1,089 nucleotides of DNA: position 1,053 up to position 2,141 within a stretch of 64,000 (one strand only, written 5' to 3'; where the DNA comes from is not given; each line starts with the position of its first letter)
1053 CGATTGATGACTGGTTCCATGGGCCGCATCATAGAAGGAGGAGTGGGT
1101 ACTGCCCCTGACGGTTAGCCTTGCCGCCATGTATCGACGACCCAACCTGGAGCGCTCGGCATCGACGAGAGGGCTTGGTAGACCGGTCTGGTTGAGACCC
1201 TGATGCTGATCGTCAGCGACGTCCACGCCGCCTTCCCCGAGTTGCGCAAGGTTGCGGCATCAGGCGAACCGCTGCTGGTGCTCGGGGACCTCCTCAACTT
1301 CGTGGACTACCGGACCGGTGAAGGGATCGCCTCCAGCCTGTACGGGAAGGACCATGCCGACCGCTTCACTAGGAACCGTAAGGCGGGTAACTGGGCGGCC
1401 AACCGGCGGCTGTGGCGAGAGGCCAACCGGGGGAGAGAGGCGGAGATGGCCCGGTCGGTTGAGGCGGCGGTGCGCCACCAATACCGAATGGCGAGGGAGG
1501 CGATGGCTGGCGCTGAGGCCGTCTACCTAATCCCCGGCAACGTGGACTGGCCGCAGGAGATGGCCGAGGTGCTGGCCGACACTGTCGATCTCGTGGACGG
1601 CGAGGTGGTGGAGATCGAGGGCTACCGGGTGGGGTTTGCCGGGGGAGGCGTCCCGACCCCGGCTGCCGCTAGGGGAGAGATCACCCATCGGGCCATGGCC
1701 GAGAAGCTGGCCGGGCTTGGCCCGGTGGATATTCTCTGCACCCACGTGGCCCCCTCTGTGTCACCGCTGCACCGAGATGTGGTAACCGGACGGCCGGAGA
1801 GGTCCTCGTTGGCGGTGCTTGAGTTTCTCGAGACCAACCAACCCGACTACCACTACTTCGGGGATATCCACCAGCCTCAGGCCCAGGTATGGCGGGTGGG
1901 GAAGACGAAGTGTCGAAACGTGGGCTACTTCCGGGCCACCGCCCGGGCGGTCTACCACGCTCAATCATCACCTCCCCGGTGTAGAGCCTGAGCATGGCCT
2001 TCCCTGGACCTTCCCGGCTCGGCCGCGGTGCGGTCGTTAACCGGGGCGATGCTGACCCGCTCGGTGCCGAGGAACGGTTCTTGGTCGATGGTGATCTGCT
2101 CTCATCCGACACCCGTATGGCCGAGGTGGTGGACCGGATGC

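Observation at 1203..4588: HRDC-containing UvrD-family helicase with a Trp-rich roughly 170-aa N-terminal extension, coupled to a metallophosphoesterase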

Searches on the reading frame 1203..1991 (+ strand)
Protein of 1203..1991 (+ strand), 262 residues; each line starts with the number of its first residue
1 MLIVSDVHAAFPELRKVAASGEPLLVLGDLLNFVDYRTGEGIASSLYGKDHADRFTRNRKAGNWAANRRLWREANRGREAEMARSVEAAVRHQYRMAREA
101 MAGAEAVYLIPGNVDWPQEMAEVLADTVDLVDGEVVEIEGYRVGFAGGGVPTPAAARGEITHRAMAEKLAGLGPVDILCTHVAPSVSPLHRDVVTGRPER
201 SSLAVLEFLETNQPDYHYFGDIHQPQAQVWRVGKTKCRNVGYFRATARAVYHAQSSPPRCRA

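Call 3: search_protein_families(library=pfam, proteins=[window:1203-1991:+], max_evalue=0.01)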
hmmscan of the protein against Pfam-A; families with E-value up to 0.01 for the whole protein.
window:1203-1991:+ (262 aa): 2 families
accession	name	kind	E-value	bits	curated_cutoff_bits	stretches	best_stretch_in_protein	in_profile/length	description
PF00149.33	Metallophos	-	1.2e-06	29.6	21.5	1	2-225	4-191/191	Calcineurin-like phosphoesterase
PF12850.12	Metallophos_2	-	0.00064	20.2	27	0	104-168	48-75/154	Calcineurin-like phosphoesterase superfamily domain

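Call 4: search_protein_families(library=ncbifam, proteins=[window:1203-1991:+], max_evalue=0.01)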
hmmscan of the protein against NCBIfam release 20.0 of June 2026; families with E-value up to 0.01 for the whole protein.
window:1203-1991:+ (262 aa): 0 families

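Call 30: search_solved_structures(query=window:1203-1988:+, max_evalue=1)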
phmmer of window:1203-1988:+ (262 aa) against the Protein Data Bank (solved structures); distinct sequences matched with E-value up to 1: 0.

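Call 31: find_homologous_proteins(query=window:1203-1988:+, max_evalue=0.00001)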
Query window:1203-1988:+ (262 aa): 1508 proteins with E <= 0.00001 among 5674 candidates; the best 120 are listed.
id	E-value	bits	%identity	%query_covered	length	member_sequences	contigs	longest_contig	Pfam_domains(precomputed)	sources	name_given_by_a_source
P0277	1.8e-173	593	100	100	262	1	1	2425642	PF00149.34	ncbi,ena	-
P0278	1.0e-113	397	71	95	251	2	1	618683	-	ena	-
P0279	4.6e-113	395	69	96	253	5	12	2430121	-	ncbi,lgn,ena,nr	ncbi:MAG: metallophosphoesterase [Acidimicrobiia bacterium]|nr:metallophosphoesterase [bacterium] MC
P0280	1.0e-112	394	69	96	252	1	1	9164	-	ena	-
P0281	1.1e-112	394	71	96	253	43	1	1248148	-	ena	-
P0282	1.4e-112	393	70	97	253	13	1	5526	PF00149.34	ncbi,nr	ncbi:MAG: metallophosphoesterase [bacterium]|nr:metallophosphoesterase [bacterium]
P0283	4.2e-112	392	71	96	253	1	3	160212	-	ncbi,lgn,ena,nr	ncbi:MAG: metallophosphoesterase [bacterium]|nr:metallophosphoesterase [bacterium] MDE0352578.1 meta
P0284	7.1e-112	391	68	96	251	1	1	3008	-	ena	-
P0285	1.1e-111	391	70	96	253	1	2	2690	-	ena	-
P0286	1.2e-111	390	70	96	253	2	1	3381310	-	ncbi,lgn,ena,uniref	ncbi:metallophosphoesterase family protein [Candidatus Spongiisocius sp.]|uniref:metallophosphoester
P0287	1.3e-111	390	70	96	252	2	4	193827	-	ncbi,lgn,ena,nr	ncbi:MAG: metallophosphoesterase [bacterium]|nr:metallophosphoesterase [bacterium]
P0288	2.3e-111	389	70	95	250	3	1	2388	PF00149.34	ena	-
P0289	3.3e-111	389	70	96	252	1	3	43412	-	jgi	-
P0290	3.5e-111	389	69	96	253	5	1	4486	-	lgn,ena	-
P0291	2.2e-110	386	69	96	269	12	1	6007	-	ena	-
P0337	2.4e-90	321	58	96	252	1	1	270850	PF00149.34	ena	-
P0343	2.7e-87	311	59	95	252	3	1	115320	PF00149.34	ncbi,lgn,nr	ncbi:MAG: metallophosphoesterase [Acidimicrobiia bacterium]|nr:MAG: metallophosphoesterase [Acidimic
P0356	1.2e-83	299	54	97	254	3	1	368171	-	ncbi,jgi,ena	jgi:Icc-related predicted phosphoesterase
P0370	5.3e-82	293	54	97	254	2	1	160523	PF00149.34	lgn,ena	-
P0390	1.4e-80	289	54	95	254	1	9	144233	-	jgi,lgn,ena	jgi:Icc-related predicted phosphoesterase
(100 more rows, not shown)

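Call 33: search_solved_structures(query=A2, max_evalue=10, show_alignments=2)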
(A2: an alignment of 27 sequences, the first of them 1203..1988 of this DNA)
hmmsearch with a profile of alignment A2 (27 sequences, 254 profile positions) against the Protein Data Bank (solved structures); distinct sequences matched with E-value up to 10: 3.
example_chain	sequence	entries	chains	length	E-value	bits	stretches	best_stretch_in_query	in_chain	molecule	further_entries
2rrf_A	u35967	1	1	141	0.058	16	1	96-142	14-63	Zinc finger FYVE domain-containing protein 21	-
3ak4_A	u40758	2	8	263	0.084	15.4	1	102-181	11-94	NADH-dependent quinuclidinone reductase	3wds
4kv7_A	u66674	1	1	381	0.85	12.1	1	134-176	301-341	Probable leucine/isoleucine/valine-binding protein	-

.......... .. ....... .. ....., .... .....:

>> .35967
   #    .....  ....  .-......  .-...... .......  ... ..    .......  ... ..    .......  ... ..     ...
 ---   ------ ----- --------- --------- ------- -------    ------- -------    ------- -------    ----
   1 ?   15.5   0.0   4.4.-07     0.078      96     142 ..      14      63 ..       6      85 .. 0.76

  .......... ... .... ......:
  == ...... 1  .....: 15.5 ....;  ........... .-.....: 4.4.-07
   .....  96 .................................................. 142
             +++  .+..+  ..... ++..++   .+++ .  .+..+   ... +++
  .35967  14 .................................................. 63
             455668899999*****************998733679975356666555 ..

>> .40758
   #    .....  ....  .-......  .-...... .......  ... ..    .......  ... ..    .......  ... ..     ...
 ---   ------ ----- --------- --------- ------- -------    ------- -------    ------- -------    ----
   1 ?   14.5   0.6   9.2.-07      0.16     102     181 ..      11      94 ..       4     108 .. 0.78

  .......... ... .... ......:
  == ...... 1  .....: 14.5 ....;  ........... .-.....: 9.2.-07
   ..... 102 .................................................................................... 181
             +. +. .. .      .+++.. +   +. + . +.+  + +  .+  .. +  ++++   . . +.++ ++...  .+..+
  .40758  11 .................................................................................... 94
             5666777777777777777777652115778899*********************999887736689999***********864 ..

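Call 39: search_protein_families(library=padloc, proteins=[window:1203-1988:+], max_evalue=0.01)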
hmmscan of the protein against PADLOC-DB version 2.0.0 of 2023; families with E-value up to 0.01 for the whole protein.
window:1203-1988:+ (262 aa): 1 family
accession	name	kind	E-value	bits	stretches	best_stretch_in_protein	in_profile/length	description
PDLC04908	PDC-S10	-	2e-06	25.3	1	109-249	65-207/223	-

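Call 40: search_protein_families(library=phrogs, proteins=[window:1203-1988:+], max_evalue=0.01)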
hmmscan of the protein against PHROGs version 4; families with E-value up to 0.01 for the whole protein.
window:1203-1988:+ (262 aa): 1 family
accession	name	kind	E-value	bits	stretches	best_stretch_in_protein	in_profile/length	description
phrog_1649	-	other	6e-06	26.1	1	173-243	199-272/308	metallo-phosphoesterase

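Call 41: predict_structure(alignment_id=A2)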
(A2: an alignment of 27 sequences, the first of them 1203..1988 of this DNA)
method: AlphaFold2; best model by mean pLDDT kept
length: 262 residues; sequences in the alignment: 27
mean_pLDDT: 92.3   pTM: 0.90
mean pLDDT of the five models: 92.3, 91.6, 91.5, 90.5, 90.2
residues with pLDDT >= 90: 211; 70-90: 38; 50-70: 10; < 50: 3
segments of 3 or more residues with pLDDT < 50: none
pLDDT, mean of each block of 10 residues (from residue 1): 96 97 96 93 97 95 94 96 98 98 96 96 97 97 96 90 96 98 86 76 94 96 74 94 92 68 47
secondary structure, 60 per line:
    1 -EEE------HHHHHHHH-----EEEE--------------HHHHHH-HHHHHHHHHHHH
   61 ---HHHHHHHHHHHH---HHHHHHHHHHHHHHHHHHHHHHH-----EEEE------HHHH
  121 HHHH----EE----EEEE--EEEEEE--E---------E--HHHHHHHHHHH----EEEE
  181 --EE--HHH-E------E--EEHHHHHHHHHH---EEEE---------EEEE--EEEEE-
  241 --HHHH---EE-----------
elements in order: E2-4 H11-18 E24-27 H42-47 H49-60 H64-75 H79-101 E107-110 H117-124 E135-138 E141-146 H162-172 E177-180 H203-212 E216-219 E229-232 E235-239 H243-246

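Call 51: find_encoding_contigs(protein=P0356, flank=5000, max_places=2)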
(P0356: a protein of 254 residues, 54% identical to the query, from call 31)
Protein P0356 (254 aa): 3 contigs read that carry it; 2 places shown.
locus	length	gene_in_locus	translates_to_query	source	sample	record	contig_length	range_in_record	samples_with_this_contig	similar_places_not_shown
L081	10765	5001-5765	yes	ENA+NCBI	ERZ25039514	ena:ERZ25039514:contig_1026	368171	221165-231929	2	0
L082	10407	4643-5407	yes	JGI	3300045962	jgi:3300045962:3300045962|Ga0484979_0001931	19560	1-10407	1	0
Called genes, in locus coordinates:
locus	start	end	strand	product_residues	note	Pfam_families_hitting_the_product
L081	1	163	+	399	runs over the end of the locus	PF05991:NYN_YacP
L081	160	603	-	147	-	-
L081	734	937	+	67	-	-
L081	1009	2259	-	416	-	PF00920:ILVD_EDD_N, PF24877:ILV_EDD_C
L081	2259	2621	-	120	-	PF00920:ILVD_EDD_N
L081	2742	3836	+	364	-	PF13484:Fer4_16, PF13646:HEAT_2, PF03130:HEAT_PBS (faint)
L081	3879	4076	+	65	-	-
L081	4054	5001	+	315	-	PF12773:DZR (faint), PF24463:DUF7577 (weak), PF00641:Zn_ribbon_RanBP (weak)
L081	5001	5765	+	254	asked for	-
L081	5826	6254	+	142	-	PF10604:Polyketide_cyc2, PF03364:Polyketide_cyc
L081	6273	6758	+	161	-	PF01656:CbiA, PF02374:ArsA_ATPase, PF10609:ParA (weak), PF13614:AAA_31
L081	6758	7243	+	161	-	PF02374:ArsA_ATPase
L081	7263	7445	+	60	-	PF17886:ArsA_HSP20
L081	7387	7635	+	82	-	-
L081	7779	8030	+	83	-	-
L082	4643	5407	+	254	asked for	-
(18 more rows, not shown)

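Call 52: find_encoding_contigs(protein=P0337, flank=5000, max_places=2)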
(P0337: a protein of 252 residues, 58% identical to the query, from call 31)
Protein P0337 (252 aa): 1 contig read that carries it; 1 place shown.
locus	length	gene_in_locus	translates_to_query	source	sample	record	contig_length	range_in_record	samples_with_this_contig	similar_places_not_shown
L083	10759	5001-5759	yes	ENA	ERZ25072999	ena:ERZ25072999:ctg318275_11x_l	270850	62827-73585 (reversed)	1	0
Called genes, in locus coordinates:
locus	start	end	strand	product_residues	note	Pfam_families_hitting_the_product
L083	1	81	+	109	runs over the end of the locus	-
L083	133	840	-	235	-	PF14014:DUF4230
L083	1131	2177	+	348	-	PF13187:Fer4_9 (faint), PF12838:Fer4_7 (faint), PF13484:Fer4_16, PF13646:HEAT_2 (weak)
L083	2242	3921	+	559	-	PF00920:ILVD_EDD_N, PF24877:ILV_EDD_C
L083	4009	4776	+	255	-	-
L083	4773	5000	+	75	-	-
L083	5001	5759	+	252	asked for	PF00149:Metallophos (faint)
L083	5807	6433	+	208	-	-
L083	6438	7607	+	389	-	PF01656:CbiA, PF02374:ArsA_ATPase, PF13614:AAA_31, PF17886:ArsA_HSP20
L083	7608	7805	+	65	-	-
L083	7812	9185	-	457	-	PF11376:DUF3179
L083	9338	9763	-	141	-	PF00011:HSP20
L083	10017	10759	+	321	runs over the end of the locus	PF00480:ROK, PF01869:BcrAD_BadFG (faint)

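Call 69: find_encoding_contigs(protein=P0370, flank=4000, max_places=1)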
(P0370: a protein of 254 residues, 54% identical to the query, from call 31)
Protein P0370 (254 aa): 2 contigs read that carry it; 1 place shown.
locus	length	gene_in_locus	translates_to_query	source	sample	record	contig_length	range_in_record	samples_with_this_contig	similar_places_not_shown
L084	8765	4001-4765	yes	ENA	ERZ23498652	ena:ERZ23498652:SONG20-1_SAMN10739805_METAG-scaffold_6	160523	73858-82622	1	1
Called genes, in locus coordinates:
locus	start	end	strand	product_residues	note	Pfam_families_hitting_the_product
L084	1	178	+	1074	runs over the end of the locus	PF00930:DPPIV_N (faint), PF07676:PD40 (faint), PF25174:Beta-prop_THOC3 (faint), PF26549:Tricorn_N, PF26550:Tricorn_2nd, PF14684:Tricorn_C1, PF14685:PDZ_Tricorn, PF03572:Peptidase_S41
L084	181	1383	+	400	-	PF05991:NYN_YacP (weak)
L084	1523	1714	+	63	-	-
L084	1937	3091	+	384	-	PF03130:HEAT_PBS (faint), PF13484:Fer4_16, PF13646:HEAT_2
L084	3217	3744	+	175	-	PF00641:Zn_ribbon_RanBP (weak)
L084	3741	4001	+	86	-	-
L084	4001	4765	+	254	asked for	PF00149:Metallophos (faint)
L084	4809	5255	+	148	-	PF10604:Polyketide_cyc2, PF03364:Polyketide_cyc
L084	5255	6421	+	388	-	PF01656:CbiA, PF02374:ArsA_ATPase, PF13614:AAA_31, PF17886:ArsA_HSP20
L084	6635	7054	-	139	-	PF00011:HSP20, PF17886:ArsA_HSP20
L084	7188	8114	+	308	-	PF00480:ROK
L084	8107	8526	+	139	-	PF06803:DUF1232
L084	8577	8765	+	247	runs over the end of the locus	PF00296:Bac_luciferase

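Call 70: find_encoding_contigs(protein=P0390, flank=4000, max_places=1)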
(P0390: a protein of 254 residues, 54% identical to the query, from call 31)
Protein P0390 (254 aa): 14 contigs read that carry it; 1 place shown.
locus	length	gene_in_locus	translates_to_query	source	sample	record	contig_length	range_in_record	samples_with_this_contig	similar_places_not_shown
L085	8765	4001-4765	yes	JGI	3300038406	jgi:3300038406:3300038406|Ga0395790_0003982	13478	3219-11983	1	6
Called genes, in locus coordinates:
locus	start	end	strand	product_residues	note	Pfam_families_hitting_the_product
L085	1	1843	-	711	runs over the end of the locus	PF11897:DUF3417, PF00343:Phosphorylase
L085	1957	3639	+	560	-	PF00920:ILVD_EDD_N, PF24877:ILV_EDD_C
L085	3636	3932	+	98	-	-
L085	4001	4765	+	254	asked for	-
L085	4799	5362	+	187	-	PF10604:Polyketide_cyc2, PF03364:Polyketide_cyc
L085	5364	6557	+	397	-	PF01656:CbiA, PF02374:ArsA_ATPase, PF10609:ParA (faint), PF13614:AAA_31 (weak), PF17886:ArsA_HSP20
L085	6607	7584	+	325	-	PF00480:ROK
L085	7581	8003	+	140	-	PF06803:DUF1232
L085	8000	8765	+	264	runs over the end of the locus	PF00296:Bac_luciferase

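Call 71: find_encoding_contigs(protein=P0343, flank=4000, max_places=1)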
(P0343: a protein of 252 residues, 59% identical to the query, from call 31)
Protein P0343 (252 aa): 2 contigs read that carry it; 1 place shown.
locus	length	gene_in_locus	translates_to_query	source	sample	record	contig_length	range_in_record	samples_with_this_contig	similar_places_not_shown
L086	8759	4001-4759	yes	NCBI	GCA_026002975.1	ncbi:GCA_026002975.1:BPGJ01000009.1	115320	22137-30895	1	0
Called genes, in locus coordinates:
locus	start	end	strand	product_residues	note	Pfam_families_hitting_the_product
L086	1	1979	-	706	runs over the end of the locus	PF11897:DUF3417, PF00343:Phosphorylase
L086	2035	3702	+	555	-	PF00920:ILVD_EDD_N, PF24877:ILV_EDD_C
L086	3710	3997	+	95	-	-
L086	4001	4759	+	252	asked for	PF00149:Metallophos (weak)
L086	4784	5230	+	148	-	PF10604:Polyketide_cyc2, PF03364:Polyketide_cyc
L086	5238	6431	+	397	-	PF01656:CbiA (weak), PF02374:ArsA_ATPase, PF13614:AAA_31 (weak), PF17886:ArsA_HSP20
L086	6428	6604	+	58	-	-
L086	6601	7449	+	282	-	PF00480:ROK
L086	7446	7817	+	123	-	PF06803:DUF1232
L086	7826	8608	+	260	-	PF00296:Bac_luciferase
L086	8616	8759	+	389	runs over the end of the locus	PF00155:Aminotran_1_2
